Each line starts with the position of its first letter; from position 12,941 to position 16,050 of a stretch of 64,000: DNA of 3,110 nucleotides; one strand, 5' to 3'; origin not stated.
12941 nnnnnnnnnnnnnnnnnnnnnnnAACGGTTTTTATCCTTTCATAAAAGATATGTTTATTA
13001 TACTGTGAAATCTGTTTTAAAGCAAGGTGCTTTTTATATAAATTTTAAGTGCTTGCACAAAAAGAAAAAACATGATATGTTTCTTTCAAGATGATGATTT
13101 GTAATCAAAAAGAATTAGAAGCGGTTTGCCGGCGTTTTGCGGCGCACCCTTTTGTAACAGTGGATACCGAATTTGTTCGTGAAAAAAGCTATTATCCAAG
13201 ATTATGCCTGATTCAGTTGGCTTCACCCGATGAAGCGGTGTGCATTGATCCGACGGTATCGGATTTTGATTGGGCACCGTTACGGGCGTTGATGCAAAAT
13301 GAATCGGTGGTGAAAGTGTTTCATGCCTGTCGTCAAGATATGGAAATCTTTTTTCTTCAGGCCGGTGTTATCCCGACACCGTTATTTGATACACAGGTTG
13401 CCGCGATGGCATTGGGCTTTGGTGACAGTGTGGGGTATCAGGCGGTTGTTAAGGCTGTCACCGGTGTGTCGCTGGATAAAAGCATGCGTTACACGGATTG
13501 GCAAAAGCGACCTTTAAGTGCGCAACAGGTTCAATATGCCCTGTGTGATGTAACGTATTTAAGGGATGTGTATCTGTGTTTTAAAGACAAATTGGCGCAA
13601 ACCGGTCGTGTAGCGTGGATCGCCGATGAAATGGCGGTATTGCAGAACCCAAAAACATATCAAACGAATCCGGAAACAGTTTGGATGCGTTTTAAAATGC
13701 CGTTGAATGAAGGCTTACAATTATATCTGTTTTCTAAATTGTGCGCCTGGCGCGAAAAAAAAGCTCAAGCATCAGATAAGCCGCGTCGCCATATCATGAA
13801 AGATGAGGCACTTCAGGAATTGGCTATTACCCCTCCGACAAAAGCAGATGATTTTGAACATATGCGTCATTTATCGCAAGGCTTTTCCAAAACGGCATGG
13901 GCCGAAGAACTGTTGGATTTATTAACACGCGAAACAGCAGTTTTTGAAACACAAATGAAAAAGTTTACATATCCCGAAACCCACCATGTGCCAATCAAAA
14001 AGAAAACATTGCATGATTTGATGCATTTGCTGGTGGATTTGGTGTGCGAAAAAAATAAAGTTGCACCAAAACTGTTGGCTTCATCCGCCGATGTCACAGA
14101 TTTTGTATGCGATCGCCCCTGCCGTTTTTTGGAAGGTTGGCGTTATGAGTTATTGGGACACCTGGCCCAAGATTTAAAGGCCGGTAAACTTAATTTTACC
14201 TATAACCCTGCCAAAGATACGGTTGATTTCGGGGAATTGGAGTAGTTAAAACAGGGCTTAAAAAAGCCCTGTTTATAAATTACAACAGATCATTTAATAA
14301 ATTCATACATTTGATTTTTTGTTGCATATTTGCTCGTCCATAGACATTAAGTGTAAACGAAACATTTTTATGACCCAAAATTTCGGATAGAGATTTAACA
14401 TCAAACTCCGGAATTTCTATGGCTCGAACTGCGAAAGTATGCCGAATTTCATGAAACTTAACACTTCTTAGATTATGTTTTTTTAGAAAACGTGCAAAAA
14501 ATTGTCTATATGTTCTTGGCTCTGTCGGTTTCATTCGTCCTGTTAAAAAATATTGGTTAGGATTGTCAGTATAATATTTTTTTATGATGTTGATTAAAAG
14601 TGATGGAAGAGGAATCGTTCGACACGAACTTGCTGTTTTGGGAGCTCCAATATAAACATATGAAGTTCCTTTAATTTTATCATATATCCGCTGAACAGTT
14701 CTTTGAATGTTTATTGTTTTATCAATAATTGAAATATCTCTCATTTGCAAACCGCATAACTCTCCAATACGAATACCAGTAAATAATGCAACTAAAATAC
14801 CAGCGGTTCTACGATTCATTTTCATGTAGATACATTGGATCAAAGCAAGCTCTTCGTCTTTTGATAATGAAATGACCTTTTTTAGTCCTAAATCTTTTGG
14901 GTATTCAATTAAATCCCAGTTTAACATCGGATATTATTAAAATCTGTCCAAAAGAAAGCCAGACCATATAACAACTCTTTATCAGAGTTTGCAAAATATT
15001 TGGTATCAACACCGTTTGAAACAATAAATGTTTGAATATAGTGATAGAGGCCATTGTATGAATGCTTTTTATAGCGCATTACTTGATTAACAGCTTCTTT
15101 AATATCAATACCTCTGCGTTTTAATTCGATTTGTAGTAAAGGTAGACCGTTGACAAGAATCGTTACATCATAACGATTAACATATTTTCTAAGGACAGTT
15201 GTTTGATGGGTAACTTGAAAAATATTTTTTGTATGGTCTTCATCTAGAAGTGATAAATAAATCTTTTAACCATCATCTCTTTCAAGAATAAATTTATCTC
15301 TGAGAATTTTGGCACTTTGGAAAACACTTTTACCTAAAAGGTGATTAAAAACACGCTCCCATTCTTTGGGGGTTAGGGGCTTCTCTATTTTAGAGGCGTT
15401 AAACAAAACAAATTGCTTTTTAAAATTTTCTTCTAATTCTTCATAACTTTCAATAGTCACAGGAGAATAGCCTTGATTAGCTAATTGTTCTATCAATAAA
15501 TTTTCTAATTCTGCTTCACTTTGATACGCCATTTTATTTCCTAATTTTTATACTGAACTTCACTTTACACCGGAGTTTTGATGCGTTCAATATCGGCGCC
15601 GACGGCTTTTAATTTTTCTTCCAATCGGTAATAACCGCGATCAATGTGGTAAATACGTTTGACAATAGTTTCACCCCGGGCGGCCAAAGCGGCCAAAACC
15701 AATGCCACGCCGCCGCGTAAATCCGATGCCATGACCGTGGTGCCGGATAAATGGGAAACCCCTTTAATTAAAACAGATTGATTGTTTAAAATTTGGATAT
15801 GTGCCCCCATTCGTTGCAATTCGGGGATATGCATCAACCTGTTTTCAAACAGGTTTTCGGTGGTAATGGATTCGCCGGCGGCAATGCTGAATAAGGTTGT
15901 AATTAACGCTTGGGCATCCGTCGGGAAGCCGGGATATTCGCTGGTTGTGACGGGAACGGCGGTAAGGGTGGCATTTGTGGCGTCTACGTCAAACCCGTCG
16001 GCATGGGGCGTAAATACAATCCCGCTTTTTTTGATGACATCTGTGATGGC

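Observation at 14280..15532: Decayed type I restriction (hsdR) remnant fused to a catalytic-domain-only tyrosine recombinase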

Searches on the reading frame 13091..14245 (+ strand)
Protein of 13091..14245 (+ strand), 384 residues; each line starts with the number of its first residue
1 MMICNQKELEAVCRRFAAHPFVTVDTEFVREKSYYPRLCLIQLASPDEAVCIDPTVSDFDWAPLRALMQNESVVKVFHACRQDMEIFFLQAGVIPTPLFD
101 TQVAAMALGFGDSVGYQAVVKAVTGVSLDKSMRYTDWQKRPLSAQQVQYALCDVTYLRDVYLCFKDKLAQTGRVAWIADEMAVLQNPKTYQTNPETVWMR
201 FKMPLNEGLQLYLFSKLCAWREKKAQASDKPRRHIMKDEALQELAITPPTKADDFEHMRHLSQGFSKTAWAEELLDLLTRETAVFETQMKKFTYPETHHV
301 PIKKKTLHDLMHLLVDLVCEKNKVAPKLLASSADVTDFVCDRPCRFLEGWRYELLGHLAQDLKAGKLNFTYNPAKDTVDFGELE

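Call 4: search_protein_families(library=pfam, proteins=[window:13091-14245:+], max_evalue=0.1)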
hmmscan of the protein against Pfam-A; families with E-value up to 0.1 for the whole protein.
window:13091-14245:+ (384 aa): 3 families
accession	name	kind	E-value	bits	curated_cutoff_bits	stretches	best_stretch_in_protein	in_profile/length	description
PF01612.26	DNA_pol_A_exo1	-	4.2e-38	131.3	23.6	1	2-168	3-172/173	3'-5' exonuclease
PF00570.28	HRDC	-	8.8e-11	42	23.8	1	211-265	2-56/68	HRDC domain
PF15104.11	CFAP141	-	0.052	14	27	0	216-246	17-47/86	Cilia- and flagella-associated protein 141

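Call 28: find_homologous_proteins(query=window:13091-14245:+, max_evalue=1e-60)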
Query window:13091-14245:+ (384 aa): 5812 proteins with E <= 1e-60 among 8000 candidates; the best 120 are listed.
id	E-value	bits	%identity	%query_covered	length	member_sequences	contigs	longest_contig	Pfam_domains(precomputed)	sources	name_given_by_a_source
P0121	5.3e-263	890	100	100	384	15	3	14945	PF01612.27,PF00570.29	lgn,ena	-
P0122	1.7e-184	631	70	99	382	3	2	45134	PF01612.27,PF00570.29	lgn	-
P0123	5.4e-123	429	51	98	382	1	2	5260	PF01612.27,PF00570.29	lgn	-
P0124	2.0e-122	427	50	100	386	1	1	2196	PF01612.27,PF00570.29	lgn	-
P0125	1.8e-120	421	52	98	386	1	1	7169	PF01612.27,PF00570.29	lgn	-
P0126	1.5e-119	418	50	99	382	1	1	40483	PF01612.27,PF00570.29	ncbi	-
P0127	1.5e-117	411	49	100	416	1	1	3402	PF01612.27,PF00570.29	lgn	-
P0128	2.2e-117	411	50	100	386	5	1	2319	PF01612.27,PF00570.29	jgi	jgi:ribonuclease D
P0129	6.8e-117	409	48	99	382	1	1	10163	PF01612.27,PF00570.29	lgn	-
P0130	9.9e-117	408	49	98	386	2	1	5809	PF01612.27,PF00570.29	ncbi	ncbi:MAG: ribonuclease D [Alphaproteobacteria bacterium]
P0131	1.2e-116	408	48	99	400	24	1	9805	PF01612.27,PF00570.29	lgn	-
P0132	3.4e-116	407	49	97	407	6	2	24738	PF01612.27,PF00570.29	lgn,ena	-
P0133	1.0e-115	405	48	99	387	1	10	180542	PF01612.27,PF00570.29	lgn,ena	-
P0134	1.1e-115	405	48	99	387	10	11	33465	PF01612.27,PF00570.29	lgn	-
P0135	1.2e-115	405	48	99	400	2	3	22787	PF01612.27,PF00570.29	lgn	-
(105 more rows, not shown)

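Call 29: find_encoding_contigs(protein=P0122, flank=10000, max_places=3)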
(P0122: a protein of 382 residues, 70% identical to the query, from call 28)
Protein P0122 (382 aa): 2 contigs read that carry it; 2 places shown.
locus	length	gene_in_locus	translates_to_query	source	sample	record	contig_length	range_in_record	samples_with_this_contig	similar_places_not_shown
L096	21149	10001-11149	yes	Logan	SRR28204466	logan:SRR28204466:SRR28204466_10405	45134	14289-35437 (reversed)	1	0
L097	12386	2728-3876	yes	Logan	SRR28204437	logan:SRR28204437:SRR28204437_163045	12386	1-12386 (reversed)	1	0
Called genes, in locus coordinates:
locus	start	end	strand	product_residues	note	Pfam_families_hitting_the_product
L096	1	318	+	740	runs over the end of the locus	PF00580:UvrD-helicase, PF13245:AAA_19, PF13604:AAA_30 (weak), PF13538:UvrD_C_2 (faint), PF13361:UvrD_C, PF21196:PcrA_UvrD_tudor (weak)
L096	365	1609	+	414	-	PF12704:MacB_PCD, PF02687:FtsX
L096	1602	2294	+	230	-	PF00005:ABC_tran, PF13304:AAA_21 (faint)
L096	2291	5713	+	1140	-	PF02811:PHP, PF07733:DNA_pol3_alpha, PF17657:DNA_pol3_finger, PF14579:HHH_6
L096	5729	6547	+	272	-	PF01790:LGT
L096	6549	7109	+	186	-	PF09835:DUF2062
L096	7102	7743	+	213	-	PF02578:Cu-oxidase_4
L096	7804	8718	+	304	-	PF00483:NTP_transferase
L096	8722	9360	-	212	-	PF08805:PilS (faint)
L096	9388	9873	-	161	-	-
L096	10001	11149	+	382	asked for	PF01612:DNA_pol_A_exo1, PF00570:HRDC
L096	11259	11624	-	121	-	PF03193:RsgA_GTPase (weak), PF05970:PIF1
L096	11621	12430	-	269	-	-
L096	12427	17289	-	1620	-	PF13156:Mrr_cat_2, PF00270:DEAD (faint), PF04851:ResIII, PF00271:Helicase_C, PF22240:ISP_coupler, PF07669:Eco57I (weak), PF18135:Type_ISP_C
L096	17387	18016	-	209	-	PF00239:Resolvase, PF02796:HTH_7 (faint)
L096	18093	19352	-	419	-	PF00275:EPSP_synthase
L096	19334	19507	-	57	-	-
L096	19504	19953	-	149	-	PF02580:Tyr_Deacylase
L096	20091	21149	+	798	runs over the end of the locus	PF00912:Transgly, PF17092:PCB_OB, PF00905:Transpeptidase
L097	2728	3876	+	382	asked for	PF01612:DNA_pol_A_exo1, PF00570:HRDC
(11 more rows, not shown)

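Call 33: find_encoding_contigs(protein=P0252, flank=10000, max_places=3)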
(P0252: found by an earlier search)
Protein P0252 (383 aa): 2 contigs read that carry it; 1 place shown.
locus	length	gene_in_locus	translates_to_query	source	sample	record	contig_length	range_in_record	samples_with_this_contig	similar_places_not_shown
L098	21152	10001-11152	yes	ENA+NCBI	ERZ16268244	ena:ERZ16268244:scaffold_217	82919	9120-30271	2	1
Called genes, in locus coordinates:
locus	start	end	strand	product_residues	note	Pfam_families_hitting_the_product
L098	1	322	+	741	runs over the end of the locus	PF00580:UvrD-helicase, PF13245:AAA_19, PF13604:AAA_30 (faint), PF13361:UvrD_C, PF13538:UvrD_C_2 (faint), PF21196:PcrA_UvrD_tudor (weak)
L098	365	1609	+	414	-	PF12704:MacB_PCD, PF02687:FtsX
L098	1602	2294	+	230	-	PF00005:ABC_tran, PF13304:AAA_21 (faint)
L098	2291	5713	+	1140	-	PF02811:PHP, PF07733:DNA_pol3_alpha, PF17657:DNA_pol3_finger, PF14579:HHH_6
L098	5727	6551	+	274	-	PF01790:LGT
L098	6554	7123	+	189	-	PF09835:DUF2062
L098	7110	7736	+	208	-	PF02578:Cu-oxidase_4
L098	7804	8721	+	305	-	PF00483:NTP_transferase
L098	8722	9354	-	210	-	-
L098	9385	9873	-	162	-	-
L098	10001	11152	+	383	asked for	PF01612:DNA_pol_A_exo1, PF00570:HRDC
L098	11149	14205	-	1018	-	PF04313:HSDR_N, PF00270:DEAD (faint), PF04851:ResIII, PF18766:SWI2_SNF2, PF22679:T1R_D3-like, PF11867:T1RH-like_C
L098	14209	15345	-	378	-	PF01420:Methylase_S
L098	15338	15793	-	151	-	-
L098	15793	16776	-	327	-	PF13310:Virulence_RhuM, PF02661:Fic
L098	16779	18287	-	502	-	PF12161:HsdM_N, PF02384:N6_Mtase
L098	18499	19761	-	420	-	PF00275:EPSP_synthase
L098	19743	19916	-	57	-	-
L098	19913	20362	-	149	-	PF02580:Tyr_Deacylase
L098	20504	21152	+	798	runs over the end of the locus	PF00912:Transgly, PF17092:PCB_OB, PF00905:Transpeptidase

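Call 34: find_encoding_contigs(protein=P0265, flank=6000, max_places=3)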
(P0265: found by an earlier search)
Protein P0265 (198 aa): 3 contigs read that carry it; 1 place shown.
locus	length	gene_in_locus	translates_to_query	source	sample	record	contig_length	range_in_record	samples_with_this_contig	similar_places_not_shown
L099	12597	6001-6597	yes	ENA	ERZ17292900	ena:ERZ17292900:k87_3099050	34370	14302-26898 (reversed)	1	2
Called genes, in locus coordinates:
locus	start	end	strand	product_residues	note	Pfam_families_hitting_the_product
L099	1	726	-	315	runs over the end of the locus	PF03462:PCRF, PF00472:RF-1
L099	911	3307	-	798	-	PF00912:Transgly, PF17092:PCB_OB, PF00905:Transpeptidase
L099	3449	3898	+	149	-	PF02580:Tyr_Deacylase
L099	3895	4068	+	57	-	-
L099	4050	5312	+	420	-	PF00275:EPSP_synthase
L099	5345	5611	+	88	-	-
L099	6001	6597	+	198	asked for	PF00589:Phage_integrase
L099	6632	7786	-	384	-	PF01612:DNA_pol_A_exo1, PF00570:HRDC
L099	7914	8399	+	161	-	-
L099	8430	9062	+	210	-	-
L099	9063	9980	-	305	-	PF00483:NTP_transferase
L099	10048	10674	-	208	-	PF02578:Cu-oxidase_4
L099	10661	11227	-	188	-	PF09835:DUF2062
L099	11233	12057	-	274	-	PF01790:LGT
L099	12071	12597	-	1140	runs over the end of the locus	PF02811:PHP, PF07733:DNA_pol3_alpha, PF17657:DNA_pol3_finger, PF14579:HHH_6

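Call 35: find_encoding_contigs(protein=P0272, flank=6000, max_places=3)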
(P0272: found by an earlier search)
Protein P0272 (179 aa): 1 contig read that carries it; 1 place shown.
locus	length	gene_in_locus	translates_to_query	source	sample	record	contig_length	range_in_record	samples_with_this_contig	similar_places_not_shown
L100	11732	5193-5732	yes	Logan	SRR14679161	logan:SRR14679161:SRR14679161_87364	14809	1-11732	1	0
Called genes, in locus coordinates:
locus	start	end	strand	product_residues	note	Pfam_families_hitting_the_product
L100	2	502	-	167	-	?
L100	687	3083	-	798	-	PF00912:Transgly, PF17092:PCB_OB, PF00905:Transpeptidase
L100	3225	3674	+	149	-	PF02580:Tyr_Deacylase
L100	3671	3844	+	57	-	-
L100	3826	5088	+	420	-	PF00275:EPSP_synthase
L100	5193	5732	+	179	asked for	PF04313:HSDR_N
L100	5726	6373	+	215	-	PF00589:Phage_integrase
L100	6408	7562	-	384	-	PF01612:DNA_pol_A_exo1, PF00570:HRDC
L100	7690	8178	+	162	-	-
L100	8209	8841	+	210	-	-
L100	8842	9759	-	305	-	PF00483:NTP_transferase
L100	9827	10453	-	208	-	PF02578:Cu-oxidase_4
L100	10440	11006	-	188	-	PF09835:DUF2062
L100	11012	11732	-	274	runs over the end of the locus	PF01790:LGT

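Call 54: find_encoding_contigs(protein=P0260, flank=10000, max_places=6)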
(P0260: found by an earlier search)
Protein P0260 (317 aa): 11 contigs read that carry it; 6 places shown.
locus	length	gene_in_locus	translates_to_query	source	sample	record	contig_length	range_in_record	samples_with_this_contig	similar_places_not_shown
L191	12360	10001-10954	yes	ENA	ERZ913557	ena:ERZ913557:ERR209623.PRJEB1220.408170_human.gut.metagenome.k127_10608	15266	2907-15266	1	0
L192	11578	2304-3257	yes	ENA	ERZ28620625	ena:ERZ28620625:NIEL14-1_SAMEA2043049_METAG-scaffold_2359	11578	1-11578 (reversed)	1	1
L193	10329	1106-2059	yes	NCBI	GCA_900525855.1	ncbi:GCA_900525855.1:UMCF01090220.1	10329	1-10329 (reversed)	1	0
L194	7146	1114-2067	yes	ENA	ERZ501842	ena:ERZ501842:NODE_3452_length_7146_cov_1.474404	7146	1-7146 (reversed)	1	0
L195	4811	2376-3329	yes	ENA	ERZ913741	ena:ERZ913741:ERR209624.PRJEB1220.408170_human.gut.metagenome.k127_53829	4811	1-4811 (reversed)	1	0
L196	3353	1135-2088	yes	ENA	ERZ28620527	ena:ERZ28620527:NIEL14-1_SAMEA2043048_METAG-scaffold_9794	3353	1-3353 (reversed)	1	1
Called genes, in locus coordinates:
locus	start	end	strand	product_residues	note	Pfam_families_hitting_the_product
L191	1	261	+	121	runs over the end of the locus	-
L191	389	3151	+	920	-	PF04313:HSDR_N, PF00270:DEAD, PF04851:ResIII, PF18766:SWI2_SNF2, PF22679:T1R_D3-like, PF12008:EcoR124_C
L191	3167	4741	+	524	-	PF12161:HsdM_N, PF02384:N6_Mtase, PF07669:Eco57I (weak)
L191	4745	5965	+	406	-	PF01420:Methylase_S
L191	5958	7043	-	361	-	PF01420:Methylase_S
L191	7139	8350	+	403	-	PF01420:Methylase_S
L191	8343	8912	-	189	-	PF01420:Methylase_S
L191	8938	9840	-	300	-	-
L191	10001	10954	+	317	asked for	PF14659:Phage_int_SAM_3, PF22022:Phage_int_M (weak), PF00589:Phage_integrase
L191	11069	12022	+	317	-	PF14088:DUF4268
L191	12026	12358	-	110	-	?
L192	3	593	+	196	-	?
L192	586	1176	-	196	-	PF01420:Methylase_S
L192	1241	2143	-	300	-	-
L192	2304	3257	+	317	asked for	PF14659:Phage_int_SAM_3, PF22022:Phage_int_M (weak), PF00589:Phage_integrase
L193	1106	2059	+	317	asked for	PF14659:Phage_int_SAM_3, PF22022:Phage_int_M (weak), PF00589:Phage_integrase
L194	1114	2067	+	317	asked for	PF14659:Phage_int_SAM_3, PF22022:Phage_int_M (weak), PF00589:Phage_integrase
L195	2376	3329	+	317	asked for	PF14659:Phage_int_SAM_3, PF22022:Phage_int_M (weak), PF00589:Phage_integrase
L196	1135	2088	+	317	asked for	PF14659:Phage_int_SAM_3, PF22022:Phage_int_M (weak), PF00589:Phage_integrase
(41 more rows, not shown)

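Call 60: search_solved_structures(query=P0260, max_evalue=0.001, show_alignments=1)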
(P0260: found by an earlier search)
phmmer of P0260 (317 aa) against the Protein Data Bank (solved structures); distinct sequences matched with E-value up to 0.001: 6.
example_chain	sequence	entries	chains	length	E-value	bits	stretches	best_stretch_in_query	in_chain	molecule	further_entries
6emy_A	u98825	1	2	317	3.9e-13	52.6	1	129-304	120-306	Int protein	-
6en0_A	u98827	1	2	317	3.9e-13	52.6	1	129-304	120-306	Int protein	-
6emz_A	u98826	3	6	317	1e-12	51.2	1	129-304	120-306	Int protein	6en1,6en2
5hxy_A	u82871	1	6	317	4.2e-10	42.7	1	40-302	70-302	Tyrosine recombinase XerA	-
3nkh_A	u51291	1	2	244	7.9e-08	35.2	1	151-314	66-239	Integrase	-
4a8e_A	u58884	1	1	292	8.2e-08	35.2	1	201-303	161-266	PROBABLE TYROSINE RECOMBINASE XERC-LIKE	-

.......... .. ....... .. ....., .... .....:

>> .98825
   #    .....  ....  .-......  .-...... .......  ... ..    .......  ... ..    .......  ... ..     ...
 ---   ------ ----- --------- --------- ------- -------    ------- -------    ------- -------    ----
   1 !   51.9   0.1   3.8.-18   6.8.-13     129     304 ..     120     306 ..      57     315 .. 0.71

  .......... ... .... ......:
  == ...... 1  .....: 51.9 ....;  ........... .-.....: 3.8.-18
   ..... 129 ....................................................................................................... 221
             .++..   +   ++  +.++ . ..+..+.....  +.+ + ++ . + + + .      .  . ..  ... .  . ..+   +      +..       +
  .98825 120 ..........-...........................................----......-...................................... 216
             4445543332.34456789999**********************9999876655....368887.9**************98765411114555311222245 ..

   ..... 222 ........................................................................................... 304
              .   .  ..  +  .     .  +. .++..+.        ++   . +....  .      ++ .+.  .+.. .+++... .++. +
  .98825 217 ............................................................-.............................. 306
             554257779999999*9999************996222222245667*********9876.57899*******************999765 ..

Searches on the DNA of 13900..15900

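Call 57: search_rna_families(source=window, start=13900, end=15900, threshold=evalue, max_evalue=1)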
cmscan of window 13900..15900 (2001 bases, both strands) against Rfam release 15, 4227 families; matches with E-value up to 1: 2.
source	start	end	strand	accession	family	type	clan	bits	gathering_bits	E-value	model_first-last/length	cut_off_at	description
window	14894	14955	-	RF02697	LDH1_5p_UTR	Cis-reg;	-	26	113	0.13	1-102/102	no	LDH1 5'UTR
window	14202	14367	+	RF01253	snR46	Gene; snRNA; snoRNA; HACA-box;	CL00021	19.4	43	0.7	1-197/197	no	Small nucleolar RNA snR46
